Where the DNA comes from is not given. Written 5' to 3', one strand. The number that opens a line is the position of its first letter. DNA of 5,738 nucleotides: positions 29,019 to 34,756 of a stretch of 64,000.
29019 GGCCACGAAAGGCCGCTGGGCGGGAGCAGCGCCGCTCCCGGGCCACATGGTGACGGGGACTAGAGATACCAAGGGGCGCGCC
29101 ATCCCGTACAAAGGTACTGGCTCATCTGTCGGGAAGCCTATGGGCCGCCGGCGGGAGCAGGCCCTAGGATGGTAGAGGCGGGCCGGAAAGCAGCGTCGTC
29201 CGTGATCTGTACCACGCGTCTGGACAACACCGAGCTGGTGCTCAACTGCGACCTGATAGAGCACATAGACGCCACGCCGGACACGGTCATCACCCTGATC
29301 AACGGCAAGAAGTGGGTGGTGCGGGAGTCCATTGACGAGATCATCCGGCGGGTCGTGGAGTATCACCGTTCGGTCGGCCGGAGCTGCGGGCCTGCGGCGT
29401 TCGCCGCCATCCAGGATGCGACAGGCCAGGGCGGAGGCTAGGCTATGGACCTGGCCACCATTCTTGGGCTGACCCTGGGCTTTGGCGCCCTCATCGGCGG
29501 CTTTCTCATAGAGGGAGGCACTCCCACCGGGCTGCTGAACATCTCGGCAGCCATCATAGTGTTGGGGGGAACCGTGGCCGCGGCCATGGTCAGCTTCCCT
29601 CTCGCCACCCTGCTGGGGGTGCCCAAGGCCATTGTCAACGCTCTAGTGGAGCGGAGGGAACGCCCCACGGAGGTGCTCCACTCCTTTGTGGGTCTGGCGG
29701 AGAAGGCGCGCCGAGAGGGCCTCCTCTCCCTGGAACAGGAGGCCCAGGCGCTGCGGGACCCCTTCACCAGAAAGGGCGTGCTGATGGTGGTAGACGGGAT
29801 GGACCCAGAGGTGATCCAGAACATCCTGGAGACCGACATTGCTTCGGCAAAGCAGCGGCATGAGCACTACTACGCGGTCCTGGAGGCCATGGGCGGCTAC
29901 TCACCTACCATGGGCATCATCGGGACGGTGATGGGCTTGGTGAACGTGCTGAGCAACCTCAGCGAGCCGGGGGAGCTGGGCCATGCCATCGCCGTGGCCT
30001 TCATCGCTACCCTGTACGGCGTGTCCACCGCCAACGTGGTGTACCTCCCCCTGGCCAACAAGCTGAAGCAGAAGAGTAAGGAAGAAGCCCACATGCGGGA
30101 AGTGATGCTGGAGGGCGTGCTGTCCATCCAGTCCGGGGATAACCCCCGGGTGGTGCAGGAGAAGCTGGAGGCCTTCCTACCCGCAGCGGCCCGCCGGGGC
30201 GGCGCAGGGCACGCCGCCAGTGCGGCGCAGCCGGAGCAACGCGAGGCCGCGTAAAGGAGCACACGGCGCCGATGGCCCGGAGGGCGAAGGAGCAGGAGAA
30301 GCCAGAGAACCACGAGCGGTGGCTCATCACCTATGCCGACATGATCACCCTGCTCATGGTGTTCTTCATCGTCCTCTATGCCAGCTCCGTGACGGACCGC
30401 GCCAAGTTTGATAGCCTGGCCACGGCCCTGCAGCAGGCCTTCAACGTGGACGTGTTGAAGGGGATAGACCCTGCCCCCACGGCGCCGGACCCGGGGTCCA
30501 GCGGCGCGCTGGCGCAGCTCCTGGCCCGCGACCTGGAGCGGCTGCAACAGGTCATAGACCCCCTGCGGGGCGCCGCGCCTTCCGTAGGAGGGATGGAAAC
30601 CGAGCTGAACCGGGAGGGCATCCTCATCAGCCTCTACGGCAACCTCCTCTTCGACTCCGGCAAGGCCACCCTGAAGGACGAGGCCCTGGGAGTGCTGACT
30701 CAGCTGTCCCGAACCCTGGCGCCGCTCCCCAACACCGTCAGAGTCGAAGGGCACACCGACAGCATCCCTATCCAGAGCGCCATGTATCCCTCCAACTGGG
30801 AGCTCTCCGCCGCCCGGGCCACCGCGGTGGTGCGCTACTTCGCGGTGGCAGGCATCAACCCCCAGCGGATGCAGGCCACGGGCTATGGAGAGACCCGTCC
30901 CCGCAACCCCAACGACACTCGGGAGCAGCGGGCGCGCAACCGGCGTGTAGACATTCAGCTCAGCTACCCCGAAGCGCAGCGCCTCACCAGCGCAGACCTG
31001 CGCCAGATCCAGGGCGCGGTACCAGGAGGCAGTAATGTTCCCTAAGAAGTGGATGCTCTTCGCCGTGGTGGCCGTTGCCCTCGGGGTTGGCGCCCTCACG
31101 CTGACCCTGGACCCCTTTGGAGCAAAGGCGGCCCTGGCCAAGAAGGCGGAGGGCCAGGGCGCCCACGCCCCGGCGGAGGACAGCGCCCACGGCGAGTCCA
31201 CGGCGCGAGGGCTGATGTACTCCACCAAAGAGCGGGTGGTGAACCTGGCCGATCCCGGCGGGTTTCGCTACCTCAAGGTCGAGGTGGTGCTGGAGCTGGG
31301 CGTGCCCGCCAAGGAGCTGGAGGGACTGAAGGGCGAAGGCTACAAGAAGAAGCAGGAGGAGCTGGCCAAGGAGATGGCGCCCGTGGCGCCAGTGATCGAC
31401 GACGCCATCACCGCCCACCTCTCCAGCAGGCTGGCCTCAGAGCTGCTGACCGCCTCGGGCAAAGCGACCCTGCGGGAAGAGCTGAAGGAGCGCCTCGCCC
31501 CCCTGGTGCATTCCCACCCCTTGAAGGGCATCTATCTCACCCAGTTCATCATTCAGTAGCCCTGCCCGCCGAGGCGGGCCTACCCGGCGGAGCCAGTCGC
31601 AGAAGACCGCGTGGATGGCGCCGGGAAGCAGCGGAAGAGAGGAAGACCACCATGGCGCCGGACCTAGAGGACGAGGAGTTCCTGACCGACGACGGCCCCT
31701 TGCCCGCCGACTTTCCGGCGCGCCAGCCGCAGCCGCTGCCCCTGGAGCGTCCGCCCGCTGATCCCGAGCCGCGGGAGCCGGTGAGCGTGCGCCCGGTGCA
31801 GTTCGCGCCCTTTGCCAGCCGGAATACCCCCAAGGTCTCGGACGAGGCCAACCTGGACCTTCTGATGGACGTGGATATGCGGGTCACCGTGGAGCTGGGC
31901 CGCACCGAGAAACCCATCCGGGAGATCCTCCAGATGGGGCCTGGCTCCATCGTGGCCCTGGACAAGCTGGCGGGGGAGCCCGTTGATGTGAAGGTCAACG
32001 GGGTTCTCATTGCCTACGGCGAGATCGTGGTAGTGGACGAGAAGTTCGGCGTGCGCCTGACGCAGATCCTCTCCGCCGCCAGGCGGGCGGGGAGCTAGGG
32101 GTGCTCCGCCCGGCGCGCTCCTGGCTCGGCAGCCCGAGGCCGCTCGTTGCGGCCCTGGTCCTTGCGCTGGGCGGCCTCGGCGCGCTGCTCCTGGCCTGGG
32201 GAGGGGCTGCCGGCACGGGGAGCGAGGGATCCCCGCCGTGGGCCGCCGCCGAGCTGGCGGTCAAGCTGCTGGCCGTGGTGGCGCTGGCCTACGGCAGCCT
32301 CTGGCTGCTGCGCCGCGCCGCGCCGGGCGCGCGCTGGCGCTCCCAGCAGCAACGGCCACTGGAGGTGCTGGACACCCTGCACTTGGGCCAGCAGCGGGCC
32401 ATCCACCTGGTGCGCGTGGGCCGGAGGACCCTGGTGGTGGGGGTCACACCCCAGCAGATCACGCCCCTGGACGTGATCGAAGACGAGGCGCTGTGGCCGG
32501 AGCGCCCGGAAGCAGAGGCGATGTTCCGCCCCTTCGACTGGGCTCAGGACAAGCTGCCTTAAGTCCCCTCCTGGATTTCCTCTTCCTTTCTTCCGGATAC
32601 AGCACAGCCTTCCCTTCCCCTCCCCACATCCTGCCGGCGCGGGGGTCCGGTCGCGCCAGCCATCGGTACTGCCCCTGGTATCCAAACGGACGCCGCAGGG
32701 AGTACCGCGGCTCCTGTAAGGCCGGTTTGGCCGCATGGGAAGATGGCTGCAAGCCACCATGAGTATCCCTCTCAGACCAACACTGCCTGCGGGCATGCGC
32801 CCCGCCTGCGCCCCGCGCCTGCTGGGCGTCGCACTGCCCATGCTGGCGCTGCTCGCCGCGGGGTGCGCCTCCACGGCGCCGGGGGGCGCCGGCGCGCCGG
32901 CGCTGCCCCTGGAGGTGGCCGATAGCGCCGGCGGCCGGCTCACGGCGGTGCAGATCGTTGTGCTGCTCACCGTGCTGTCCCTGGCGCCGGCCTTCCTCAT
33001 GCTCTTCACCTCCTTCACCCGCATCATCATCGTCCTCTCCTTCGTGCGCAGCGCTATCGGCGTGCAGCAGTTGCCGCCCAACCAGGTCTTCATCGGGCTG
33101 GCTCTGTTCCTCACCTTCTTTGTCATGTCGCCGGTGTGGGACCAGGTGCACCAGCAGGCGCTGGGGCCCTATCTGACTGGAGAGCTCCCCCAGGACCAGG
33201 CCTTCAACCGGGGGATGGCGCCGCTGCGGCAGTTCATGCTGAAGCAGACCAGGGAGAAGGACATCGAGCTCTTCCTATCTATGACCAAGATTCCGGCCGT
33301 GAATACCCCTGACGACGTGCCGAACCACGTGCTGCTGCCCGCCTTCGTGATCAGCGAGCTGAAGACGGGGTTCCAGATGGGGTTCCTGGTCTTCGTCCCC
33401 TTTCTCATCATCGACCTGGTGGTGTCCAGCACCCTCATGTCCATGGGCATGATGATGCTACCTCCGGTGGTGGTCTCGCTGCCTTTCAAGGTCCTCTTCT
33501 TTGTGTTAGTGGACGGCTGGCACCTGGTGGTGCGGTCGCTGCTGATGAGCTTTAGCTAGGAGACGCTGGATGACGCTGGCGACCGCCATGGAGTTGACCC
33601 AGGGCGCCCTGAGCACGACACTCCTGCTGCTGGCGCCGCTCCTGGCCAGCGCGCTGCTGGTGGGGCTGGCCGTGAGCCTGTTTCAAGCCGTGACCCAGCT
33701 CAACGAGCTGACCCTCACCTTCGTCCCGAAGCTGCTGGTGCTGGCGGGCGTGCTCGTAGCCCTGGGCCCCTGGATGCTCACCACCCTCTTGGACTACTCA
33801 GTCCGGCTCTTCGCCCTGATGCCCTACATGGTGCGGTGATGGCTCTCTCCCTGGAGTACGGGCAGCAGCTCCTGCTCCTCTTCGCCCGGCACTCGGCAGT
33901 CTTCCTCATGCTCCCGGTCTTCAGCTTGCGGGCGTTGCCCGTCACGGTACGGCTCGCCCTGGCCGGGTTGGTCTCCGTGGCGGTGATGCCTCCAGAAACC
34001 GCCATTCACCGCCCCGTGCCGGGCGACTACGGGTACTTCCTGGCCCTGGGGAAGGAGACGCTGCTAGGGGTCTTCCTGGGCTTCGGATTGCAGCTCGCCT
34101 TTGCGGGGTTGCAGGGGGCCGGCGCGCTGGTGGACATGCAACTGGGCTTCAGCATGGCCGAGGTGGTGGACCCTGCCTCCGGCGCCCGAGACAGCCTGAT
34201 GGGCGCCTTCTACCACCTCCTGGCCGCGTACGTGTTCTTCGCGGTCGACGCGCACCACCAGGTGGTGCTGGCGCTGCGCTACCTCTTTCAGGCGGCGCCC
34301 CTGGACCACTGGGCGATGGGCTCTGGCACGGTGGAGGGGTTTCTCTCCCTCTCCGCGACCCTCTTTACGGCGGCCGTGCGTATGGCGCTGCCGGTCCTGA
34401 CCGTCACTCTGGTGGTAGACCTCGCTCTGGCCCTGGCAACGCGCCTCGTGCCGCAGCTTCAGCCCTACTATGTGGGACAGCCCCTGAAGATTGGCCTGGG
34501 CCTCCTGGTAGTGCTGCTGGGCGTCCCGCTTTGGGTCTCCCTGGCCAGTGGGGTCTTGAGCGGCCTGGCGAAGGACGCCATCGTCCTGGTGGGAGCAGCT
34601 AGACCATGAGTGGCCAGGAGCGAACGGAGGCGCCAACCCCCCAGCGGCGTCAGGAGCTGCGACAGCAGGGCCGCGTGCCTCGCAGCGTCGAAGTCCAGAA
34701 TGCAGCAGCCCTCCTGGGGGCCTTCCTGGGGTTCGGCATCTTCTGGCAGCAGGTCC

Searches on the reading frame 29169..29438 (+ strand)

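Call 44: search_protein_families(library=pfam, proteins=[window:29169-29438:+], max_evalue=0.001)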
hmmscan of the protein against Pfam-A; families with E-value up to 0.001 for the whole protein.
window:29169-29438:+ (90 aa): 1 family
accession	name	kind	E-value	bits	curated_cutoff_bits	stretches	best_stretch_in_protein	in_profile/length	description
PF06289.16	FlbD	-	3.5e-25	87.8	24.7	1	15-69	4-58/59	Flagellar and Swarming motility proteins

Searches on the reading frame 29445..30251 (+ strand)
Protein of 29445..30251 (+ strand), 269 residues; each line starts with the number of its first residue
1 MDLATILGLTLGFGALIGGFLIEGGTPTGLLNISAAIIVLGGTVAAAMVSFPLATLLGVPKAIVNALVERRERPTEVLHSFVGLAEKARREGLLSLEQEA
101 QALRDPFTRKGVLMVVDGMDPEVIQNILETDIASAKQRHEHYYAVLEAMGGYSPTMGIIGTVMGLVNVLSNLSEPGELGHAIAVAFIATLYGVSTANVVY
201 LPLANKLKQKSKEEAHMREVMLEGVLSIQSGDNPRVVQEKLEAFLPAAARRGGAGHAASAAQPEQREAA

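Call 44: search_protein_families(library=pfam, proteins=[window:29445-30251:+], max_evalue=0.001)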
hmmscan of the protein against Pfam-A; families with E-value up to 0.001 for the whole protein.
window:29445-30251:+ (269 aa): 2 families
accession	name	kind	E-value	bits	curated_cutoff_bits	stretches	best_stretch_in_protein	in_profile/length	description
PF01618.21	MotA_ExbB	-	9.6e-33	113.1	22.9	1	101-219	3-126/127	MotA/TolQ/ExbB proton channel family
PF20560.3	MotA_N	-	2.3e-06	28.2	27.3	1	6-92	1-91/91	Motility protein A N-terminal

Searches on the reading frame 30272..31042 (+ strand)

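Call 44: search_protein_families(library=pfam, proteins=[window:30272-31042:+], max_evalue=0.001)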
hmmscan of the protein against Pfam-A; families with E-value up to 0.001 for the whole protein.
window:30272-31042:+ (257 aa): 2 families
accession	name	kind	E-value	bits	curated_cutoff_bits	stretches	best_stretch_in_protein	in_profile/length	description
PF13677.11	MotB_plug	-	2e-22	79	24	1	4-57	3-58/58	Membrane MotB of proton-channel complex MotA/MotB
PF00691.25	OmpA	-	3.5e-20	72.6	27.2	1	126-224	1-98/98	OmpA family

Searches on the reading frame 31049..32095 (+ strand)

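Call 44: search_protein_families(library=pfam, proteins=[window:31049-32095:+], max_evalue=0.001)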
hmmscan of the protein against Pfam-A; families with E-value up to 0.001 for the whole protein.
window:31049-32095:+ (349 aa): 1 family
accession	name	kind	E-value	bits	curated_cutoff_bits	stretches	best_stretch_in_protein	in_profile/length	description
PF01052.25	FliMN_C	-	2.9e-25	88.4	23.8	1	271-341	2-72/73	Type III flagellar switch regulator (C-ring) FliN C-term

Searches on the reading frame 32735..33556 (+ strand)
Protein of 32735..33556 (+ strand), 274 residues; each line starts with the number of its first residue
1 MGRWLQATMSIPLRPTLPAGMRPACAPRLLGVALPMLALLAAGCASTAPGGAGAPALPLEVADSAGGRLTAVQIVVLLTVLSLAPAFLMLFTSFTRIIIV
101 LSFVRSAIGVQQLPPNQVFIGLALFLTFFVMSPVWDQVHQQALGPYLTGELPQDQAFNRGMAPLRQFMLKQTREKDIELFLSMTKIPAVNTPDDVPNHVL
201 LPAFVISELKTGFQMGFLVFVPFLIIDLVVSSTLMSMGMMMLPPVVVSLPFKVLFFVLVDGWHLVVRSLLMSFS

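Call 44: search_protein_families(library=pfam, proteins=[window:32735-33556:+], max_evalue=0.001)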
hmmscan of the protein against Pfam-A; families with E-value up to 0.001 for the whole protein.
window:32735-33556:+ (274 aa): 1 family
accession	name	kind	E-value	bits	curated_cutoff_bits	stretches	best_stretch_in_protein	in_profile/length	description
PF00813.25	FliP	-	1.6e-82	276.5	26.9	1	77-269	1-191/191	FliP family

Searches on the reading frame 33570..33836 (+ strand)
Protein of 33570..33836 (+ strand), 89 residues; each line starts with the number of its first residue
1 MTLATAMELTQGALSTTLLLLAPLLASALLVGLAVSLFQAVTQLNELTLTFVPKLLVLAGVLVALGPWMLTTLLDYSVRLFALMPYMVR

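Call 44: search_protein_families(library=pfam, proteins=[window:33570-33836:+], max_evalue=0.001)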
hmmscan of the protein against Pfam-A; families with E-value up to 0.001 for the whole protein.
window:33570-33836:+ (89 aa): 1 family
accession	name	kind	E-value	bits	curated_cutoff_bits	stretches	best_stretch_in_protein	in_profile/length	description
PF01313.24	Bac_export_3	-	2.8e-26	91.7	25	1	6-76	2-72/74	Bacterial export proteins, family 3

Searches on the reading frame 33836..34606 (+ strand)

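Call 44: search_protein_families(library=pfam, proteins=[window:33836-34606:+], max_evalue=0.001)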
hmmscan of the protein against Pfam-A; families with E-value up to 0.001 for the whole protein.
window:33836-34606:+ (257 aa): 1 family
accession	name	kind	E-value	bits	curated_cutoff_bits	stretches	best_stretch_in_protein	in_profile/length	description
PF01311.25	Bac_export_1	-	1.4e-56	192.1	27.8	1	11-241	3-227/230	Bacterial export proteins, family 1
